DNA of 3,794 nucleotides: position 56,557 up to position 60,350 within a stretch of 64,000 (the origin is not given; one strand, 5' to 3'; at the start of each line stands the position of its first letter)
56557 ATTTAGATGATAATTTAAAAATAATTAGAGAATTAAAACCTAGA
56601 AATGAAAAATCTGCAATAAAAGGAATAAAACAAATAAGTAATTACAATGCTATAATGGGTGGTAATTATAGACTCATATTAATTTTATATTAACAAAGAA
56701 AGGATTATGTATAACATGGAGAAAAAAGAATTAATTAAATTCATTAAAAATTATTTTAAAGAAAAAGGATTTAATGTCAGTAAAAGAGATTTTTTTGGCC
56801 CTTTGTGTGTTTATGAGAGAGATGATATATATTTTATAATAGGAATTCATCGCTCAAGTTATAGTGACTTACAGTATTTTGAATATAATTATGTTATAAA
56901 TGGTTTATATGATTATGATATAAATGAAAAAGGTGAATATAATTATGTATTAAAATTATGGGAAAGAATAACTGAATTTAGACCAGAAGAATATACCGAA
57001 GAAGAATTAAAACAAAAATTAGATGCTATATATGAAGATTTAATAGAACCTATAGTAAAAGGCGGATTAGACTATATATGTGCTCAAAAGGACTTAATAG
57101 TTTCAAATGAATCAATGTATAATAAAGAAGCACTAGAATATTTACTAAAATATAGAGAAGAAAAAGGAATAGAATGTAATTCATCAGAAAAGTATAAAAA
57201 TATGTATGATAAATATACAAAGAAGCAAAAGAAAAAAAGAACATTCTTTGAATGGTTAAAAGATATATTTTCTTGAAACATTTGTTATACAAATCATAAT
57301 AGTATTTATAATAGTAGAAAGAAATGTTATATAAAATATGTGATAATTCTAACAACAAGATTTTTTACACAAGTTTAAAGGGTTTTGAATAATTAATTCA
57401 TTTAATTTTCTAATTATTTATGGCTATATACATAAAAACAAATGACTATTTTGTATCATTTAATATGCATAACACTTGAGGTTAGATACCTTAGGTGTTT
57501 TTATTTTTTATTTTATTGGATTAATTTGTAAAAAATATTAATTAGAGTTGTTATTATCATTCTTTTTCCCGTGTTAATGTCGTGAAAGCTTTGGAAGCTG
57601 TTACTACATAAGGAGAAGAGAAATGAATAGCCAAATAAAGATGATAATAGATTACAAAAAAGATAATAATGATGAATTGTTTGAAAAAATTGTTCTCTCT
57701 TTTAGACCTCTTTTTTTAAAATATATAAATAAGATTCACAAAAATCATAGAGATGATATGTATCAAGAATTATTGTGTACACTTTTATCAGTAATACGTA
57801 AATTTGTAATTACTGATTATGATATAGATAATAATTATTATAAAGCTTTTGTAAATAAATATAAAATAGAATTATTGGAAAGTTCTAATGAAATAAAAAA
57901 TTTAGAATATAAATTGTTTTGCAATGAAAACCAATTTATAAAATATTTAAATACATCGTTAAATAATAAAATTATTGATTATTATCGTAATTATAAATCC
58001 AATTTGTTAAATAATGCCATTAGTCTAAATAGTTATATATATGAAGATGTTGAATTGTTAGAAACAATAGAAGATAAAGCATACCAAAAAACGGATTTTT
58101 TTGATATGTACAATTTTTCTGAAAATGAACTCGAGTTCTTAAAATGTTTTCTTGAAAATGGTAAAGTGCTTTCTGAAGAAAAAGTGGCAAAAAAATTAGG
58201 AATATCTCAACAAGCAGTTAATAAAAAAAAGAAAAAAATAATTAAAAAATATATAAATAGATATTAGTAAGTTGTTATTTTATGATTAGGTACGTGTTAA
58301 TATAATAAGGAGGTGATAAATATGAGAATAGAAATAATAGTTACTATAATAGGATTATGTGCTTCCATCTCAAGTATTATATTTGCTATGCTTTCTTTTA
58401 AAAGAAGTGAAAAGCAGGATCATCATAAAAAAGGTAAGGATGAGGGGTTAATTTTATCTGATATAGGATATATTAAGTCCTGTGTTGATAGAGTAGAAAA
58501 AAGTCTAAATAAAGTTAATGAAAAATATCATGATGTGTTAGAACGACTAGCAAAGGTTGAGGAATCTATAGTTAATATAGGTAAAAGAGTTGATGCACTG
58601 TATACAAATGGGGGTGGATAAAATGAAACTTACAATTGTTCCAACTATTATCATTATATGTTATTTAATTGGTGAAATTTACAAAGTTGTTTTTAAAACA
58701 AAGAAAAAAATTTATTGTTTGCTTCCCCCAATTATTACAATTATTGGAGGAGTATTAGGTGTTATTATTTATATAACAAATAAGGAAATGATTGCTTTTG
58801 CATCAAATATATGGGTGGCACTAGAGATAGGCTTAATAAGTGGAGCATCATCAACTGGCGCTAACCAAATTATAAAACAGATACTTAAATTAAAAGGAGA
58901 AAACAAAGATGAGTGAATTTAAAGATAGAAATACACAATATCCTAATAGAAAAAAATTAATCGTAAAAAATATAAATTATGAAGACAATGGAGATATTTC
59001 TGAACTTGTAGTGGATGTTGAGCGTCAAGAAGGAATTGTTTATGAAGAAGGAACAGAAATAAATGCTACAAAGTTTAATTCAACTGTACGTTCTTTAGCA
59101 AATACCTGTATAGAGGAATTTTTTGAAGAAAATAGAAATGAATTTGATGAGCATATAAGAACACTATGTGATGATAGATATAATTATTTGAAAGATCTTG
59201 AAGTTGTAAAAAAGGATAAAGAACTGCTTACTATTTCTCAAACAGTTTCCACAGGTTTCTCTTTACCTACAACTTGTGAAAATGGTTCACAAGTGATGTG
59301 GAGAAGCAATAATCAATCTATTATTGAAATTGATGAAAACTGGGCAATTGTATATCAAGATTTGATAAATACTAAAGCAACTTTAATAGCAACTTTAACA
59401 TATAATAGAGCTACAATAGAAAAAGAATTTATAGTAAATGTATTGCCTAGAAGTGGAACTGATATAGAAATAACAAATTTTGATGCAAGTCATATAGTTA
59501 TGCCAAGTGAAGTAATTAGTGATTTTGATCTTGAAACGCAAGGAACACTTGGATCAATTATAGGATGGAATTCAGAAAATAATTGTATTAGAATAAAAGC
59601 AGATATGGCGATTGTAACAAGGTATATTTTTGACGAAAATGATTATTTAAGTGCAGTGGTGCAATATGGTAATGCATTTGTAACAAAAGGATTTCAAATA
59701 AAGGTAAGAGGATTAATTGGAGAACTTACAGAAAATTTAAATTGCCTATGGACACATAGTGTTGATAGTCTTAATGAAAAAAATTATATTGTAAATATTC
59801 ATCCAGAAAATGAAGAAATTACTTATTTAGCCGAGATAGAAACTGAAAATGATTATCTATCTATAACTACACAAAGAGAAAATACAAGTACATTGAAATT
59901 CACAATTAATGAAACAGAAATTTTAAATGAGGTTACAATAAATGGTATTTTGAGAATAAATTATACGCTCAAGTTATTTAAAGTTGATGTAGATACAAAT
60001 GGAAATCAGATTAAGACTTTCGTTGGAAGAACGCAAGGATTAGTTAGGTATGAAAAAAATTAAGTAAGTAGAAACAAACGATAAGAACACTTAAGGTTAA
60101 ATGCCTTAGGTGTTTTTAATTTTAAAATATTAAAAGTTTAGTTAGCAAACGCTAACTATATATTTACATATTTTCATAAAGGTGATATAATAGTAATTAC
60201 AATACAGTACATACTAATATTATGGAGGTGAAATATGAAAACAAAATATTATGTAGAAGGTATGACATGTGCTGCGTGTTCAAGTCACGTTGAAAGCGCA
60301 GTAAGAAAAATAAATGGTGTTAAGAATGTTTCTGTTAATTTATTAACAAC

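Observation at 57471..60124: TcdR-family sigma–BhlA/UviB–holin–cargo module bounded by near-identical 33-nt hairpin repeats: candidate holin-dependent toxin-release system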

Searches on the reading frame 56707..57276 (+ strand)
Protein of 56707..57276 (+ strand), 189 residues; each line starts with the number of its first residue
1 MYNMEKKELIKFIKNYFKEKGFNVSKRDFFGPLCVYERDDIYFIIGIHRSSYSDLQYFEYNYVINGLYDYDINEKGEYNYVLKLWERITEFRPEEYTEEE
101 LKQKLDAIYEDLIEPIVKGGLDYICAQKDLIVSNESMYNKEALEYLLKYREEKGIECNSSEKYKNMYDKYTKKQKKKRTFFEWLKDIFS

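Call 3: search_protein_families(library=pfam, proteins=[window:56707-57276:+], max_evalue=0.1)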
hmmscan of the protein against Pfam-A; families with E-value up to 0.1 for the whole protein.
window:56707-57276:+ (189 aa): 2 families
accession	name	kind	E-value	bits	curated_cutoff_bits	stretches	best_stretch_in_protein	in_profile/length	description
PF14137.11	DUF4304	-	0.0036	17.7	23.2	1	14-118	2-103/115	Domain of unknown function (DUF4304)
PF24406.1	nSTAND_NTPase4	-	0.005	17.3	27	1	2-34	1-33/58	Novel STAND NTPase 4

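Call 4: search_protein_families(library=phrogs, proteins=[window:56707-57276:+], max_evalue=0.1)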
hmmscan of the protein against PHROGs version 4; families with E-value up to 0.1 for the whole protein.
window:56707-57276:+ (189 aa): 0 families

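Call 24: search_protein_families(library=ncbifam, proteins=[window:56707-57276:+], max_evalue=0.1)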
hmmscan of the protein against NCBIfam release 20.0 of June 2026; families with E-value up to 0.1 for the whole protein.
window:56707-57276:+ (189 aa): 1 family
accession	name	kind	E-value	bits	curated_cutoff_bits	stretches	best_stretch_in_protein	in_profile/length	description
TIGR01459.1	HAD-SF-IIA-hyp4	hypoth_equivalog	0.013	15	103.75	1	99-175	134-209/242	TIGR01459 family HAD-type hydrolase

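Call 90: search_protein_families(library=padloc, proteins=[window:56707-57276:+], max_evalue=0.01)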
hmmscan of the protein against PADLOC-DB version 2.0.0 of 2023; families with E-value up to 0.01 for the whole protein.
window:56707-57276:+ (189 aa): 0 families

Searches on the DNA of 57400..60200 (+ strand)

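Call 16: search_dna_similar(query=window:57400-60200:+, collection=plasmids, mode=distant)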
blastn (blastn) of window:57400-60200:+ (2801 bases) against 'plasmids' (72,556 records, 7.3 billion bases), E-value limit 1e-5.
No match.
